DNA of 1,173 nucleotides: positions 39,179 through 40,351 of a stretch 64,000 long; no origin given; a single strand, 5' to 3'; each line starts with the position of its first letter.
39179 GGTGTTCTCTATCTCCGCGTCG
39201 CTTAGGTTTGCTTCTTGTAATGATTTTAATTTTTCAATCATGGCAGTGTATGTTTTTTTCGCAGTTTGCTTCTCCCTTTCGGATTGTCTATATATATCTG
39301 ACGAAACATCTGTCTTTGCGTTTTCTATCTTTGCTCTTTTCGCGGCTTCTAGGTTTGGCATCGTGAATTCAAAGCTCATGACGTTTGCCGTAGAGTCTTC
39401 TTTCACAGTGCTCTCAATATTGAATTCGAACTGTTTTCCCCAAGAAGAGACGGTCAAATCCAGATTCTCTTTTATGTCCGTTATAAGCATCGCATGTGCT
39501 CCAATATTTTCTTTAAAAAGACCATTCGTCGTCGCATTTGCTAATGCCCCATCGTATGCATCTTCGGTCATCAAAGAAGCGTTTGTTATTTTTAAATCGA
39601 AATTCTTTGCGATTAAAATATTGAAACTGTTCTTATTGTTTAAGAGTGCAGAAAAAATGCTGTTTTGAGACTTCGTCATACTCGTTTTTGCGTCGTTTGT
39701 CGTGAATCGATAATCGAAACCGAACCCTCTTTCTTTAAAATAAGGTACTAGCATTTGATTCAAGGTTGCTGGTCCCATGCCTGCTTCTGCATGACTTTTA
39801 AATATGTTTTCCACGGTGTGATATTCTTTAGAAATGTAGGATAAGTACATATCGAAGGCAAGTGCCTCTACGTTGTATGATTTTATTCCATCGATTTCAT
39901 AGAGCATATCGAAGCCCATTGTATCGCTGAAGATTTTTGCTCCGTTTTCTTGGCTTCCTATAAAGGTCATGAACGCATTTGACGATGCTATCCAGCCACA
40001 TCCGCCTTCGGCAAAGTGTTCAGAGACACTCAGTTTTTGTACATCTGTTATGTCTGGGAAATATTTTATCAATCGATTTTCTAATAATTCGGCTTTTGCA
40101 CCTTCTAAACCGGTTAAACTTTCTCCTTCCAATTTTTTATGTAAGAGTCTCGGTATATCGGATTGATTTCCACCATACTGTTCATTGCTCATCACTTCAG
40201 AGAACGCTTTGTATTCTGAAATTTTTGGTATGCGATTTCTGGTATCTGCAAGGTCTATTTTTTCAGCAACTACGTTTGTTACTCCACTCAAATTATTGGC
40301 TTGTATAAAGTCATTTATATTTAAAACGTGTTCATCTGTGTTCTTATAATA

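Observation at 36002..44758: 2918-aa giant protein with two papain-like modules and a C-terminal transglutaminase-like Cys-His-Asp domain, adjacent to a T7SS ATPase and followed by two small candidate immunity genes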

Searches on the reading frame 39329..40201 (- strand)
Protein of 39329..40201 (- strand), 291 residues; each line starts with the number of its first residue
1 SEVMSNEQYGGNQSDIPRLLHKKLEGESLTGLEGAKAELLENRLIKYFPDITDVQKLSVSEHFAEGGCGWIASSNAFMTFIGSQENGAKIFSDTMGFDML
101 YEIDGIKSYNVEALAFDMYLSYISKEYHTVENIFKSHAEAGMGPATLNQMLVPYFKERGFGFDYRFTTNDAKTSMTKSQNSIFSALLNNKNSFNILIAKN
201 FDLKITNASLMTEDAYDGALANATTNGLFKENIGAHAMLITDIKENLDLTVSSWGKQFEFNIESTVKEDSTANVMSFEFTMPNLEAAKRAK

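Call 26: find_homologous_proteins(query=A1, max_evalue=0.01)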
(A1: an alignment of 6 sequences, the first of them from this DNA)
Query A1 (6 sequences) (288 aa, profile of the alignment): 9 proteins with E <= 0.01 among 3248 candidates.
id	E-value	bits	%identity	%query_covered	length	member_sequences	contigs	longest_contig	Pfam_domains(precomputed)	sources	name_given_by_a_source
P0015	1.2e-80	289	30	22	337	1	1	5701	-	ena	-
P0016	1.5e-29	121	28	24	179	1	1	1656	-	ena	-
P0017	3.6e-25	107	26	95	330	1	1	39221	-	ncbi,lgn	-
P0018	8.4e-24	102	24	74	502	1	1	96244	-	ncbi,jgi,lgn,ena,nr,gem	ncbi:MAG: hypothetical protein FWF45_06350 [Coriobacteriia bacterium]|nr:hypothetical protein [Corio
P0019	6.7e-20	89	26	93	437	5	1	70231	-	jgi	jgi:hypothetical protein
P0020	6.4e-15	73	25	88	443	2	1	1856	-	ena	-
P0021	6.5e-15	73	37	19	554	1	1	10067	-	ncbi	-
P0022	4.2e-14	70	31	16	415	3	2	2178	-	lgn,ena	-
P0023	7.0e-10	57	31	16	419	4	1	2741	-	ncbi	-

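Call 27: search_solved_structures(query=A1, max_evalue=10, show_alignments=3)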
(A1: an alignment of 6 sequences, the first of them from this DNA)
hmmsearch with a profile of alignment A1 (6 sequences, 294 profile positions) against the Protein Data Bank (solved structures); distinct sequences matched with E-value up to 10: 5.
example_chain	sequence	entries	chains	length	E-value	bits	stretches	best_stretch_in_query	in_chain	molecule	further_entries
6b2w_A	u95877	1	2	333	0.18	14.1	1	211-280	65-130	Putative peptidyl-arginine deiminase family protein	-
6b10_A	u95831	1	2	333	0.2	14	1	211-280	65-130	Putative peptidyl-arginine deiminase family protein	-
1vlh_A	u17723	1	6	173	0.54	12.6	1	137-212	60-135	Phosphopantetheine adenylyltransferase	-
1vk8_A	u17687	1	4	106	1.3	11.4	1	259-283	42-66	hypothetical protein TM0486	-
28vy_H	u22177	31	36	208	3.7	9.9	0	141-220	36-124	DNA replication complex GINS protein PSF1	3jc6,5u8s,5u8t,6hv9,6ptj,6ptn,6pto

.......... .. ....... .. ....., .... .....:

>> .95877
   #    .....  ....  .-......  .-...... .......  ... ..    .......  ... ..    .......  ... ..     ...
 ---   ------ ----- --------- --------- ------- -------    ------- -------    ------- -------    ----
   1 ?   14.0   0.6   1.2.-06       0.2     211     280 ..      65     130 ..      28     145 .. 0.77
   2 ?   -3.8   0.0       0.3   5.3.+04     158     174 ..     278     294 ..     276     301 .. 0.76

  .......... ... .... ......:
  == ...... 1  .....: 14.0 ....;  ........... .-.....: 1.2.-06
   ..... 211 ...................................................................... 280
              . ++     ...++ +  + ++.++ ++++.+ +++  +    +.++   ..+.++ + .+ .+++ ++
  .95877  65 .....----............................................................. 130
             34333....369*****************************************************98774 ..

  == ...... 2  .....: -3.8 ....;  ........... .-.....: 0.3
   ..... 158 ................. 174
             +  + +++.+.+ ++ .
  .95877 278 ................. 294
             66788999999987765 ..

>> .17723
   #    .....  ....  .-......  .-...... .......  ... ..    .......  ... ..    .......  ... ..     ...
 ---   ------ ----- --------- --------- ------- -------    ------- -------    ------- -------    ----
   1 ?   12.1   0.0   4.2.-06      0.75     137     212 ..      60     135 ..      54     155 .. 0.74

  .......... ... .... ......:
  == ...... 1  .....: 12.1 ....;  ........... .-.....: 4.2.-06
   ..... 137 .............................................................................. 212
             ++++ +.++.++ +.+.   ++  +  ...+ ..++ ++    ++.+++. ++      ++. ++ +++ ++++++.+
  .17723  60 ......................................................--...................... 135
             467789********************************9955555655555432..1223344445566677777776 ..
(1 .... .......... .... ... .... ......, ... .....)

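Call 29: search_protein_families(library=pfam, proteins=[P0017, P0018, P0019, P0020, P0021, P0022, P0023, P0015], max_evalue=0.1)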
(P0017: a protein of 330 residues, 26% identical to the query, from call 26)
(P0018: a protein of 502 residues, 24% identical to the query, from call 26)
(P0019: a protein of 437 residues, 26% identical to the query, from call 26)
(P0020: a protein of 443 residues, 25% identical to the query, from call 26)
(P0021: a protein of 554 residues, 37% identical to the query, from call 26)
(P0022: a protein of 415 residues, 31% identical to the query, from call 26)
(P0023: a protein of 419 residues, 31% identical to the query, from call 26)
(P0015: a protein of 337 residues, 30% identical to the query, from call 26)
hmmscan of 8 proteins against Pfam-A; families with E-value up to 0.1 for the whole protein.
P0017 (330 aa): 0 families

P0018 (502 aa): 1 family
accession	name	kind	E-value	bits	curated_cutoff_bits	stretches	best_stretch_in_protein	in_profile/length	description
PF06013.18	WXG100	-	0.0014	19.3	27.3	1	3-76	2-74/86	Proteins of 100 residues with WXG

P0019 (437 aa): 2 families
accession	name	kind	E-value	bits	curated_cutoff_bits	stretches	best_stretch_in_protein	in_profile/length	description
PF13529.12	Peptidase_C39_2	-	0.00027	22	24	1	339-402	78-139/143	Peptidase_C39 like family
PF14399.12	BtrH_N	-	0.012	16.3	29.7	1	327-399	56-127/134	Butirosin biosynthesis protein H, N-terminal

P0020 (443 aa): 0 families

P0021 (554 aa): 0 families

P0022 (415 aa): 1 family
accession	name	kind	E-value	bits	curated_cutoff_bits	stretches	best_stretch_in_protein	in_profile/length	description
PF02617.22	ClpS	-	0.0035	17.5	23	0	143-203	22-77/80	ATP-dependent Clp protease adaptor protein ClpS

P0023 (419 aa): 1 family
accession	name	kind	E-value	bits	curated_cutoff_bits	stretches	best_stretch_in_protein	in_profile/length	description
PF14071.11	YlbD_coat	-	4.8e-05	24.1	27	1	227-279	6-55/126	Putative coat protein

P0015 (337 aa): 0 families
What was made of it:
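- On Pfam Peptidase_C39_2 (PF13529): P0019 scores 22 bits against a 24-bit cut-off (call 29).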

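Call 46: predict_structure(alignment_id=A2)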
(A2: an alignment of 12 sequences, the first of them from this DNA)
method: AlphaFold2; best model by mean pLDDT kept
length: 291 residues; sequences in the alignment: 12
mean_pLDDT: 85.2   pTM: 0.89
mean pLDDT of the five models: 85.2, 85.1, 84.4, 84.2, 83.2
residues with pLDDT >= 90: 138; 70-90: 115; 50-70: 32; < 50: 6
segments of 3 or more residues with pLDDT < 50: 286-291
pLDDT, mean of each block of 10 residues (from residue 1): 80 94 96 97 96 95 91 95 91 95 92 96 83 70 76 91 82 68 83 90 80 66 86 91 90 92 68 87 55 45
secondary structure, 60 per line:
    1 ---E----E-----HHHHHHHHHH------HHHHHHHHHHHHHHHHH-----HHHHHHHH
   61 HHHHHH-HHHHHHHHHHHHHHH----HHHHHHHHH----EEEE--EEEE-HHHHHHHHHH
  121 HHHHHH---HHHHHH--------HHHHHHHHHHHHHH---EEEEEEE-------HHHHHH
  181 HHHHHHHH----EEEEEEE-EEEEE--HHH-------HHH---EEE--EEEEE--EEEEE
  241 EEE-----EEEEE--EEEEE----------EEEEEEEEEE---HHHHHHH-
elements in order: H15-24 H31-47 H53-66 H68-82 H87-95 E100-103 E106-109 H111-126 H130-135 H144-157 E161-167 H175-188 E193-199 E201-205 E224-226 E229-233 E236-243 E249-253 E256-260 E271-280 H284-290
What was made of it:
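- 39329..40201 (-): aa 1520-1810: C39-like papain-fold Cys/His module A (YGGNQ 1527-1531, Cys1587, His1755, SSW 1771-1773). AlphaFold pLDDT 85.2, pTM 0.89 (call 46).
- On Clan CA papain-like cysteine peptidase: Model pLDDT 85.2 (call 46). Cys68 starts helix 68-82 and His236 starts strand 236-243 in the model (call 46).
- The YGGxQ segment is modelled with high confidence as part of the domain (pLDDT 80-94; call 46), so it may be structural, for example supplying the oxyanion-hole Gln.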

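Call 50: find_encoding_contigs(protein=P0018, flank=6000, max_places=1)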
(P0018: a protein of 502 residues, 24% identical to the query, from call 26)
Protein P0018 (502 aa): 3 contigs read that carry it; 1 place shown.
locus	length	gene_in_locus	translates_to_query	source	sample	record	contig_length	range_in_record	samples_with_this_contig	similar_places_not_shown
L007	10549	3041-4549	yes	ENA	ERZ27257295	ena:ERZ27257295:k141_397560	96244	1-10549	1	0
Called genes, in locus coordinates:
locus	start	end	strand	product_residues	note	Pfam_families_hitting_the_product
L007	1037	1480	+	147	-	-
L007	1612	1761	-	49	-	PF14198:TnpV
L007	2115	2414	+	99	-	-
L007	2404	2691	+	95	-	-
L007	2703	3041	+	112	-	-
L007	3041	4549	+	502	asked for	-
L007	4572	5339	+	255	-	-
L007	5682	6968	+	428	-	PF13173:AAA_14, PF13635:DUF4143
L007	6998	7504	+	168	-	-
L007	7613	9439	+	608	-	PF27417:BigA_3rd (faint)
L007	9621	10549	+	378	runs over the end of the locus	PF01551:Peptidase_M23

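Call 51: find_encoding_contigs(protein=P0019, flank=6000, max_places=1)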
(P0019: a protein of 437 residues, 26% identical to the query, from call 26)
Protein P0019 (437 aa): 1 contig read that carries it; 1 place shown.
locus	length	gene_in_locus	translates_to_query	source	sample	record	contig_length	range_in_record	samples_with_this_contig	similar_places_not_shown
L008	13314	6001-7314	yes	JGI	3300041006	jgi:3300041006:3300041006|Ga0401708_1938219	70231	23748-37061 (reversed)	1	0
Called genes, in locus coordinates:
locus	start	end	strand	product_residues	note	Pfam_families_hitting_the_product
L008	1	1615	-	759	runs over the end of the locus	PF00069:Pkinase, PF07714:PK_Tyr_Ser-Thr, PF03109:ABC1, PF01163:RIO1 (weak), PF01636:APH (faint)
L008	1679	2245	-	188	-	-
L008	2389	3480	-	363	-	PF18705:DUF5643 (faint)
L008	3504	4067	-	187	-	PF07638:Sigma70_ECF (faint), PF08281:Sigma70_r4_2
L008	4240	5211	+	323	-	-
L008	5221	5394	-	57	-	-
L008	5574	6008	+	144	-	-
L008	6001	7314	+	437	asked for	-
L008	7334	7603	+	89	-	-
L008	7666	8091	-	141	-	PF01476:LysM (weak)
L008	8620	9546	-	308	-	PF13593:SBF_like, PF01758:SBF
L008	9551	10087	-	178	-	-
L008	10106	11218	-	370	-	PF05704:Caps_synth, PF12919:TcdA_TcdB (faint), PF04488:Gly_transf_sug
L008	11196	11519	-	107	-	-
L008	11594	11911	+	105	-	-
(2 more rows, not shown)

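Call 52: find_encoding_contigs(protein=P0017, flank=6000, max_places=1)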
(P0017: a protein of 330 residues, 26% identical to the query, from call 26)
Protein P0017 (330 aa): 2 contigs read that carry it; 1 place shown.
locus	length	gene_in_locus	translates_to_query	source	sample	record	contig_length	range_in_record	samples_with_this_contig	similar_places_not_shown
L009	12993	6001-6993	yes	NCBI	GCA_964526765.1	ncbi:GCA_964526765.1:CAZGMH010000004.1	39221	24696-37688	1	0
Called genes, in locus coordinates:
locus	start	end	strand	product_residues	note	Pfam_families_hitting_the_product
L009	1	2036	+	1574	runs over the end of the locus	PF00498:FHA, PF01580:FtsK_SpoIIIE, PF01935:DUF87 (faint), PF05872:HerA_C (faint), PF13401:AAA_22 (faint), PF01580:FtsK_SpoIIIE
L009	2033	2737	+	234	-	PF04397:LytTR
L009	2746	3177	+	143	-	-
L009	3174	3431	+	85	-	-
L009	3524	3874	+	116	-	-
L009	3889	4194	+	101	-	PF06013:WXG100 (weak)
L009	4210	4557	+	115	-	PF06013:WXG100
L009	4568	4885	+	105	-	PF06013:WXG100 (weak)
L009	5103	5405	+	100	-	PF06013:WXG100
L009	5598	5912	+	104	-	PF06013:WXG100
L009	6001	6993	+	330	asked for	-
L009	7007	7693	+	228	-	-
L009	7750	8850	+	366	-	-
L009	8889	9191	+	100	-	PF13780:DUF4176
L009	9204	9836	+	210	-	-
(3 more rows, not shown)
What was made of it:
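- The P0017 locus has EssC with an FHA domain, five WXG100 genes and DUF4176 (call 52).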

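Call 56: search_protein_representatives(alignment_id=A2)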
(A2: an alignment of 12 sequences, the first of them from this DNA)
Query: 12 sequences, 283 profile positions. Proteins with E-value up to 0.001 (for the whole library): 1483; up to 1e-10: 1213; up to 1e-30: 465. The best 150 are listed.
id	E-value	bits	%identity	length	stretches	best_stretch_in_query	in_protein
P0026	2.6e-139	480.2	-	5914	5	63-270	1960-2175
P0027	7.5e-91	321.2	-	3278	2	3-271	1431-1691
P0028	1.5e-89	317.0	-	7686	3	31-264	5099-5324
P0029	6.1e-88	311.7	-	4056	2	3-270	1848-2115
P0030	7.5e-79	281.9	-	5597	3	33-271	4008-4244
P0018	1.9e-70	254.3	-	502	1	10-282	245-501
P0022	1.6e-68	247.9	-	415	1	3-276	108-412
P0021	1.8e-66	241.2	-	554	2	5-278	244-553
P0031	4.6e-60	220.2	-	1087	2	3-266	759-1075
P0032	9.5e-58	212.6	-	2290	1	5-271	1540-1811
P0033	1.1e-57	212.4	-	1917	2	10-272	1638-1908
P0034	8.8e-57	209.5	-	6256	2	10-268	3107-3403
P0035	2.1e-56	208.2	-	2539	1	3-269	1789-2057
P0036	2.2e-56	208.1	-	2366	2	36-267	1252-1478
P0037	3.6e-56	207.5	-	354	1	5-270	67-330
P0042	2.5e-54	201.4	-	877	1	6-279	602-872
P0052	1.5e-52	195.6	-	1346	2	5-273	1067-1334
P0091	1.6e-47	179.1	-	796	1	3-273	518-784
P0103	1.4e-46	176.0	-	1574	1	6-268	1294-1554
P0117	1.4e-45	172.7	-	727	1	4-263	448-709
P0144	4.1e-44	167.9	-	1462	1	4-268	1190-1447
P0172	4.2e-42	161.3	-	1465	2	3-271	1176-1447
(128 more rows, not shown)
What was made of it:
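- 1,483 cluster representatives match it (call 56).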

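Call 79: search_protein_families(library=pfam, alignment_id=A7, max_evalue=0.01)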
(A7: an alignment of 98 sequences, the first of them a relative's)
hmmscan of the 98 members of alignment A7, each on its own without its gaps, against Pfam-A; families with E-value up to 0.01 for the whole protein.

A. member 1, P0037 (354 aa): 0 families

B. families by the number of members that match (of 98 scanned): 16 families
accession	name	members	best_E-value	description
PF13529.12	Peptidase_C39_2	12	5.9e-06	Peptidase_C39 like family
PF04740.18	LXG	9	2.3e-17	LXG domain of WXG superfamily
PF06013.18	WXG100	2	0.00099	Proteins of 100 residues with WXG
PF14107.11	DUF4280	1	2.7e-17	Domain of unknown function (DUF4280)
PF10824.14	T7SS_ESX_EspC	1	5e-05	Excreted virulence factor EspC, type VII ESX diderm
PF13495.12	Phage_int_SAM_4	1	0.00095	Phage integrase, N-terminal SAM-like domain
PF11303.13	DUF3105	1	0.0022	Protein of unknown function (DUF3105)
PF14662.11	KASH_CCD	1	0.0038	Coiled-coil region of CCDC155 or KASH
PF06160.17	EzrA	1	0.004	Septation ring formation regulator, EzrA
PF09413.15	DUF2007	1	0.0044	Putative prokaryotic signal transducing protein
PF15296.11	Codanin-1_C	1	0.0046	Codanin-1 C-terminus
PF06115.17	DUF956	1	0.0079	Domain of unknown function (DUF956)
PF21796.3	Cac1_C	1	0.0083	Chromatin assembly factor 1 subunit Cac1, C-terminal domain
PF04426.17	Bul1_C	1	0.0091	Bul1 C terminus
PF03945.19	Endotoxin_N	1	0.0092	delta endotoxin, N-terminal domain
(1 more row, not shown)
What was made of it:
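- On Pfam Peptidase_C39_2 (PF13529): 12 of 98 relatives match at E <= 0.01, best 5.9e-6 (call 79).
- Closest known: LXG polymorphic toxins of the type VIIb secretion system. Same: The same C39-like module is itself carried by LXG proteins (call 79).
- Closest known: Tox-PLC39 and C39-like peptidases. Same: Relatives of the module reach Peptidase_C39_2 at E = 5.9e-6 (call 79).
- Among 98 short members, 9 carry LXG (best E = 2.3e-17), 2 WXG100, 1 EspC and 1 PAAR-like DUF4280 (call 79). Peptidase_C39_2 is hit by 12 of the 98 short members, best E = 5.9e-6 (call 79).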

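Call 80: search_protein_families(library=pfam, proteins=[P0052, P0144, P0172, P0103, P0042, P0117, P0031, P0091], max_evalue=0.01)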
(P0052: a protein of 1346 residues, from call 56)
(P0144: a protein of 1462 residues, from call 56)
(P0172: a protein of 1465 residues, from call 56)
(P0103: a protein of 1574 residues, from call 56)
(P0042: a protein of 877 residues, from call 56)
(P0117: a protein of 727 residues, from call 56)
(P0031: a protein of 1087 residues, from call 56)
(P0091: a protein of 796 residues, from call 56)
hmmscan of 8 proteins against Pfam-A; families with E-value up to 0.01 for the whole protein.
P0052 (1346 aa): 0 families

P0144 (1462 aa): 0 families

P0172 (1465 aa): 0 families

P0103 (1574 aa): 0 families

P0042 (877 aa): 0 families

P0117 (727 aa): 0 families

P0031 (1087 aa): 0 families

P0091 (796 aa): 1 family
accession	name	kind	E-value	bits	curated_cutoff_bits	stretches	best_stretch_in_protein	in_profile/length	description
PF21328.3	Gp44_lid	-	0.0041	17.7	27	0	547-585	19-55/63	Sliding-clamp-loader large subunit, AAA+ ATPase lid domain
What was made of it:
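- Tried and rejected: Mid-size relatives that share the helical + beta + module cassette have no recognisable N-terminal trafficking domain (call 80).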

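Call 113: fold_search(model_id=the predicted structure, library=pdb)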
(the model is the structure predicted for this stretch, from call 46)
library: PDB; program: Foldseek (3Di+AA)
matches with E <= 10: 706; with E <= 0.001: 0
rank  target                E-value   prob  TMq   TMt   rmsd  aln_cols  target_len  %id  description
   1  22oc                  1.5e-03  0.99  0.31  0.43   8.8       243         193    7  Crystal structure of P210 CD lyase (released 2026-03-18)
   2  9fpa_C                1.5e-03  0.99  0.32  0.40   9.9       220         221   12  DUBS Parachlamydia sp. PcJOS orthorhombic crystal form (released 2025-04-23)
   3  9fpa_A                1.8e-03  1.00  0.34  0.41   8.7       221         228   12  DUBS Parachlamydia sp. PcJOS orthorhombic crystal form (released 2025-04-23)
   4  9fn4_A                3.5e-03  0.97  0.30  0.36   8.7       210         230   10  DUBS Parachlamydia sp. PcJOS (released 2025-04-23)
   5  5gkj_A                4.1e-02  0.66  0.21  0.27   7.7       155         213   10  Structure of EndoMS in apo form (released 2016-11-02)
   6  8ssk_D                5.2e-02  0.20  0.23  0.22  16.9       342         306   11  Citrobacter rodentium contact dependent growth inhibition (CDI) entry and toxin (CdiA-CT) domains (released 2024-05-15)
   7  6j92_B                6.2e-02  0.41  0.20  0.26  10.4       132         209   12  Crystal structure of acetolactate decarboxylase from Enterbacter aerogenes (released 2020-01-22)
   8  8ssk_B                9.9e-02  0.13  0.21  0.21  16.8       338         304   11  Citrobacter rodentium contact dependent growth inhibition (CDI) entry and toxin (CdiA-CT) domains (released 2024-05-15)
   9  8ssk_C                1.0e-01  0.13  0.21  0.20  16.9       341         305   11  Citrobacter rodentium contact dependent growth inhibition (CDI) entry and toxin (CdiA-CT) domains (released 2024-05-15)
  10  9upf_A                1.2e-01  0.02  0.08  0.06  24.4       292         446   11  Cryo-EM structure of human olfactory CNG channel in cAMP-bound open state (released 2025-09-24)
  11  7wsb_F                1.8e-01  0.08  0.15  0.15  13.1       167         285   11  The ternary complex structure of FtmOx1 with a-ketoglutarate and 13-oxo-fumitremorgin B (released 2022-07-06)
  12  1js9_B                1.9e-01  0.06  0.12  0.17  12.3       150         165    9  Brome Mosaic Virus (released 2002-04-03)
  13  9k3n_AA               1.9e-01  0.04  0.09  0.12  16.4       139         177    7  The structure of Salmonella phage PJNS002 (released 2025-08-13)
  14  6exs                  2.0e-01  0.06  0.09  0.06  18.0       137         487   17  Crystal structure of a POT family transporter in complex with thioalcohol conjugated peptide. (released 2018-06-27)
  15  6eks                  2.0e-01  0.02  0.08  0.05  14.5       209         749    8  Vibrio cholerae neuraminidase complexed with oseltamivir carboxylate (released 2017-11-29)
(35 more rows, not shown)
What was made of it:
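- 39329..40201 (-): Foldseek is concordant but weaker (call 113).
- On Clan CA papain-like cysteine peptidase: Foldseek probability 0.97-1.0 for PcJOS (call 113).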
